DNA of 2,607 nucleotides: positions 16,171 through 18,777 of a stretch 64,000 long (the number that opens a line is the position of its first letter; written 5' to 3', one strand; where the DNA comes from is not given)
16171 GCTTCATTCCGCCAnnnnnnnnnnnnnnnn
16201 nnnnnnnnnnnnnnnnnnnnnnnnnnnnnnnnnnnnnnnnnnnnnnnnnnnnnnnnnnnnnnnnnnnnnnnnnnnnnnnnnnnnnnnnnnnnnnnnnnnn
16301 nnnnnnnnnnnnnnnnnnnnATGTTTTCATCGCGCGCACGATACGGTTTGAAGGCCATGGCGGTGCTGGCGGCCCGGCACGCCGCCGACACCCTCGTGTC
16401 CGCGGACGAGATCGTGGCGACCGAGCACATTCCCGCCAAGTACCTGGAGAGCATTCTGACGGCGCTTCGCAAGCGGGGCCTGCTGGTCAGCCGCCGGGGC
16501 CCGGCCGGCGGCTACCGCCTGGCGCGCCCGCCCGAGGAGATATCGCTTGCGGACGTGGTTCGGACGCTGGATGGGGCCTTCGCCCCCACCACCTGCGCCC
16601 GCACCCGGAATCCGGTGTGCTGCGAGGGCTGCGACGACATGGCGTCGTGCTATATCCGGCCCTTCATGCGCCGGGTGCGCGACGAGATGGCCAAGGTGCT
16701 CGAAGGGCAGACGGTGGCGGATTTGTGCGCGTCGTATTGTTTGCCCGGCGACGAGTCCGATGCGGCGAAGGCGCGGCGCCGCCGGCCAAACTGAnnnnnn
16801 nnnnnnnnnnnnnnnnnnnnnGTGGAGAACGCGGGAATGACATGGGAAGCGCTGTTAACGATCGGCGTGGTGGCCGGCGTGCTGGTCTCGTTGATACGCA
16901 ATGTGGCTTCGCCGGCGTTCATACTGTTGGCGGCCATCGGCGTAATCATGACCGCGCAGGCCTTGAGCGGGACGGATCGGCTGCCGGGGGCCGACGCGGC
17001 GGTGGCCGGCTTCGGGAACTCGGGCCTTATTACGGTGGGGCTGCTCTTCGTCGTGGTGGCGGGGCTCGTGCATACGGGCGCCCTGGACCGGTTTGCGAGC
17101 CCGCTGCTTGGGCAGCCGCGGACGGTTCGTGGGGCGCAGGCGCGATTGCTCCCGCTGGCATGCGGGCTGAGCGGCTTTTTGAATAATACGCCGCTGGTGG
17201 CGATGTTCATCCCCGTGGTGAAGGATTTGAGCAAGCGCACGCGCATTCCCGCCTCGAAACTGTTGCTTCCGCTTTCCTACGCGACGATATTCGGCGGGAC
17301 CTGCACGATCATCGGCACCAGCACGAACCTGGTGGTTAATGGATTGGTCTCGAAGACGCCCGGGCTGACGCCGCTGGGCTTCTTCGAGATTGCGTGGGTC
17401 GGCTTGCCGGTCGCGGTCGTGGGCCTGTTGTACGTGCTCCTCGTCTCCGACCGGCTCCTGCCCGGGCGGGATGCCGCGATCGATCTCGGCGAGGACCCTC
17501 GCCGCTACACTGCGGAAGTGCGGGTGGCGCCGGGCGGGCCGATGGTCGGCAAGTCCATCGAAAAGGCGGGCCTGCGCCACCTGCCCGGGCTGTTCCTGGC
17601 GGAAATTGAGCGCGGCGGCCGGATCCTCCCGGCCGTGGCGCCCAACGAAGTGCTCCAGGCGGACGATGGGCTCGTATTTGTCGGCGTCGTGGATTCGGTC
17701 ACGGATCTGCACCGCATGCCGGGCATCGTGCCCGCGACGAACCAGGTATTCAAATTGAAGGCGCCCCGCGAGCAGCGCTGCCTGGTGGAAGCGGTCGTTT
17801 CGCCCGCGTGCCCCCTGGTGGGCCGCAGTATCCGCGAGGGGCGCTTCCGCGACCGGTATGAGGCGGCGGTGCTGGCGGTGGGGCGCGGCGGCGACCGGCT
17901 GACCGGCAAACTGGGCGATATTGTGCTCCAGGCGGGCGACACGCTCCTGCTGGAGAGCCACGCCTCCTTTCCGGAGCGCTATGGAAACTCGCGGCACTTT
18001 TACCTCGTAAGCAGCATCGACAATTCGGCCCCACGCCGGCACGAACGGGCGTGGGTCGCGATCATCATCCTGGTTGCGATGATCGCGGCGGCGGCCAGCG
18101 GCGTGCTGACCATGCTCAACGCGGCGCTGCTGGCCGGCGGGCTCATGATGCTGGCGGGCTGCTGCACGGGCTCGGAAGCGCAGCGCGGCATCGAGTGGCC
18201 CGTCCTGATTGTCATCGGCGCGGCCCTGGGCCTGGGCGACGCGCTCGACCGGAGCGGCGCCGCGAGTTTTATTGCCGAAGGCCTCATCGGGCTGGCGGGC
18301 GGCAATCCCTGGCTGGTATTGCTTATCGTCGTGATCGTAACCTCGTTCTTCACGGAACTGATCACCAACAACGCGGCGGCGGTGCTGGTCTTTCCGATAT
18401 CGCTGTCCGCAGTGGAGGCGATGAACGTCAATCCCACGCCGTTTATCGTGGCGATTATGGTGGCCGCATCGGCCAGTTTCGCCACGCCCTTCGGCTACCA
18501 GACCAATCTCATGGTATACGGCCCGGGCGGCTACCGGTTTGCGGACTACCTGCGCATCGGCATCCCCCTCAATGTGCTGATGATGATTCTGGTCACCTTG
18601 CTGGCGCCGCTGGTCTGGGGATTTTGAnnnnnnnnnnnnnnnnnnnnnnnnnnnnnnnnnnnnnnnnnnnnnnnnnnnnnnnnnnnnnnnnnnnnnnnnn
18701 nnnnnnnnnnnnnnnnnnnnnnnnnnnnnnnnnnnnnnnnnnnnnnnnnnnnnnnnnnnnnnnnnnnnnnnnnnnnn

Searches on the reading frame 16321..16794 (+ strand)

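Call 76: search_protein_families(library=pfam, proteins=[window:16321-16794:+], max_evalue=0.00001)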
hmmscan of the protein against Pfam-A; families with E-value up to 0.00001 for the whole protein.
window:16321-16794:+ (157 aa): 1 family
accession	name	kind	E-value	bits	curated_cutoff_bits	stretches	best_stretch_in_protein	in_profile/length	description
PF02082.26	Rrf2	-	1.3e-36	126.1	30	1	3-137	2-131/132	Iron-dependent Transcriptional regulator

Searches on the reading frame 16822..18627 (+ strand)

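Call 76: search_protein_families(library=pfam, proteins=[window:16822-18627:+], max_evalue=0.00001)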
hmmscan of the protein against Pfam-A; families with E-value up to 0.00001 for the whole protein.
window:16822-18627:+ (601 aa): 3 families
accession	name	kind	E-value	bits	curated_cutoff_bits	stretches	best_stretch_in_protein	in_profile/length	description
PF03600.22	CitMHS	-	2.5e-74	250.8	31.9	2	28-488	9-277/336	Citrate transporter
PF02080.26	TrkA_C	-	2.2e-22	79.1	27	2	321-377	1-56/71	TrkA-C domain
PF00939.25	Na_sulph_symp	-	1.6e-16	60.8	27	1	434-599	296-466/472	Sodium:sulfate symporter transmembrane region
